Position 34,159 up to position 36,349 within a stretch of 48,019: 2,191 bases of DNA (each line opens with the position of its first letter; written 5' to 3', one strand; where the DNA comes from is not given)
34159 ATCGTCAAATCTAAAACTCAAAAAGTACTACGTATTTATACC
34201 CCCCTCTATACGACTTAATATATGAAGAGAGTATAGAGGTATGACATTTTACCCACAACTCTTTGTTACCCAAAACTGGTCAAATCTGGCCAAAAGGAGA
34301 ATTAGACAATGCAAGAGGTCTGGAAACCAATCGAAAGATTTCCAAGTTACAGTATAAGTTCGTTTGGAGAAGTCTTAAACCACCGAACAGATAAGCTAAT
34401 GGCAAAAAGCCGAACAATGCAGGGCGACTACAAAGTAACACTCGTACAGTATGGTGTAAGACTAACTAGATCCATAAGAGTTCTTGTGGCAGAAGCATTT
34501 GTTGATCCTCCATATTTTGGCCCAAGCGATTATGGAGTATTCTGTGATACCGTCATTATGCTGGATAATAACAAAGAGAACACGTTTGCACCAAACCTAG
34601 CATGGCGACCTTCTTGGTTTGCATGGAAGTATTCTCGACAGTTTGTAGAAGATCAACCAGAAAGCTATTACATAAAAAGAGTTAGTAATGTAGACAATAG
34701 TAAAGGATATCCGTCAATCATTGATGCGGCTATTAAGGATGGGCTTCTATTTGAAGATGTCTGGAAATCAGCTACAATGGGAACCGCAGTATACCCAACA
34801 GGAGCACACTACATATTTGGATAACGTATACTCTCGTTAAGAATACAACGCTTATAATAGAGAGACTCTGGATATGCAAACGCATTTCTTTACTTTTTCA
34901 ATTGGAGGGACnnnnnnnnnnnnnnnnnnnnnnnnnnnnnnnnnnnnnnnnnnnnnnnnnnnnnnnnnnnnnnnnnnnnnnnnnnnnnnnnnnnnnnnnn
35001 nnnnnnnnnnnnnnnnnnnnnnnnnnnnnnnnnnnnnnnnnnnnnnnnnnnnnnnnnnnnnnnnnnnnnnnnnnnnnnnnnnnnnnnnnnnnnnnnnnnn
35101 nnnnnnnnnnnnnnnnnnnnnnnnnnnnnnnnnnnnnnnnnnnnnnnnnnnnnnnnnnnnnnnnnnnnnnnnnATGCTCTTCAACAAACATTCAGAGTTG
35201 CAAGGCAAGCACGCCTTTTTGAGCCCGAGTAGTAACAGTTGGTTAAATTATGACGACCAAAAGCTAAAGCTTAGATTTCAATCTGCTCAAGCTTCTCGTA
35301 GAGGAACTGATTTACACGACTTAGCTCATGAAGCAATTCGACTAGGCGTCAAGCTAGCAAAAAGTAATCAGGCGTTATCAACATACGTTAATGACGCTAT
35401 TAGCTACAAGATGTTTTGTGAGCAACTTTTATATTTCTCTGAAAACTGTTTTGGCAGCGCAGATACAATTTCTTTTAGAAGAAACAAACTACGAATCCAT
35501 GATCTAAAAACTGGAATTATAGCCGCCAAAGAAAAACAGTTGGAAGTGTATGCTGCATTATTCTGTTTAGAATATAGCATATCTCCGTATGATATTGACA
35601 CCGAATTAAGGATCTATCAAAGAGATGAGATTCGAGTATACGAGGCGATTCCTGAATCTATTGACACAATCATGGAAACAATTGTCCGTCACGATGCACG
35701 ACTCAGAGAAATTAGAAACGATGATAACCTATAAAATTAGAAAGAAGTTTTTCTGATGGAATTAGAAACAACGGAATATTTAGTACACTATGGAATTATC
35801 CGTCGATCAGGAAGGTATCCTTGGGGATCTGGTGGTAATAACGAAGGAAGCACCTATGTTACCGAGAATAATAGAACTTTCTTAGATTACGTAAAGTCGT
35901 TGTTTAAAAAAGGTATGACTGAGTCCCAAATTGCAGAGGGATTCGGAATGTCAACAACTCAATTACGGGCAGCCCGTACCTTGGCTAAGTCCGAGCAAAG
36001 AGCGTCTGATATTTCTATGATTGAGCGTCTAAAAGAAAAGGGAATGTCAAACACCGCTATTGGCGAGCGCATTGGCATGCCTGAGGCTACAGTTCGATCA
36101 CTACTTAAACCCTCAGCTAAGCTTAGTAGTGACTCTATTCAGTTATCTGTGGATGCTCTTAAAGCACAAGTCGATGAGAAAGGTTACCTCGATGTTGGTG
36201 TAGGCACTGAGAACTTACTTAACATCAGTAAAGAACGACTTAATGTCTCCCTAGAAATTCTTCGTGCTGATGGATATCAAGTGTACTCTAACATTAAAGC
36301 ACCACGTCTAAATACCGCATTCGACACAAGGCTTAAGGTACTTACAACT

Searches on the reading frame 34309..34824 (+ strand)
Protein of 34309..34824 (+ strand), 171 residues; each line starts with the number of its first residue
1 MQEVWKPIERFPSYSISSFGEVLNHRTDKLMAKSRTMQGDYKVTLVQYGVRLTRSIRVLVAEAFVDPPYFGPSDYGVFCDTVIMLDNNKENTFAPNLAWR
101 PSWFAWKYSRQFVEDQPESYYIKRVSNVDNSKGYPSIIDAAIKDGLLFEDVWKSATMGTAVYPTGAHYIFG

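Call 12: search_protein_families(library=pfam, proteins=[window:34309-34824:+], max_evalue=0.001)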
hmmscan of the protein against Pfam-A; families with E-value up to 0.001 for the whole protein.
window:34309-34824:+ (171 aa): 1 family
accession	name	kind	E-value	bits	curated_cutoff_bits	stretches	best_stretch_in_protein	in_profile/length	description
PF07463.16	NUMOD4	-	1.2e-07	32.2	23.4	1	3-43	1-45/49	NUMOD4 motif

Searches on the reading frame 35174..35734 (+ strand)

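Call 12: search_protein_families(library=pfam, proteins=[window:35174-35734:+], max_evalue=0.001)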
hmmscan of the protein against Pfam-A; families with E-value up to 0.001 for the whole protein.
window:35174-35734:+ (186 aa): 1 family
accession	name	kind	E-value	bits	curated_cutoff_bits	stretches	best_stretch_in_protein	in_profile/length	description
PF10926.14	DUF2800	-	5.7e-08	32.8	21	1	88-175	114-207/368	Protein of unknown function (DUF2800)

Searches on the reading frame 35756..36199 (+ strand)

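Call 74: search_protein_families(library=pfam, proteins=[window:35756-36199:+], max_evalue=0.01)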
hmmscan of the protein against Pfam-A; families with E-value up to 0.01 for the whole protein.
seq(148 aa): 12 families
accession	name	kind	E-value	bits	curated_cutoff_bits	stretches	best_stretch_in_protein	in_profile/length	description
PF20432.4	Xre-like-HTH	-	5.8e-06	27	25.8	1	82-127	8-54/63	Antitoxin Xre-like helix-turn-helix domain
PF13384.12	HTH_23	-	9.5e-06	25.7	24.6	0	88-118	10-39/50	Homeodomain-like domain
PF08281.18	Sigma70_r4_2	-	0.00021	21.3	25.7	0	94-117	24-47/54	Sigma-70, region 4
PF09339.16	HTH_IclR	-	0.00032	20.8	22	0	95-117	17-39/52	IclR helix-turn-helix domain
PF01381.28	HTH_3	-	0.00034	21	23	0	90-118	3-31/55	Helix-turn-helix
PF13693.12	HTH_35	-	0.00044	20.6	25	0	49-81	11-45/75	Winged helix-turn-helix DNA-binding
PF04218.19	CENP-B_N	-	0.00062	19.8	21.2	1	86-123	13-49/53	CENP-B N-terminal DNA-binding domain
PF04545.22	Sigma70_r4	-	0.0008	19.3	24.1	0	94-118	18-42/50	Sigma-70, region 4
PF21694.2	DNA_pol3_delta_C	-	0.0017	18.8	27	0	88-135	49-96/121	DNA polymerase III delta subunit, C-terminal domain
PF02796.21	HTH_7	-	0.0039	17.7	23.8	0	43-70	11-38/45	Helix-turn-helix domain of resolvase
PF13936.12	HTH_38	-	0.0041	17.3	27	0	85-113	9-37/44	Helix-turn-helix domain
PF13412.12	HTH_24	-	0.0046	16.9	21.9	0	93-118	14-39/48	Winged helix-turn-helix DNA-binding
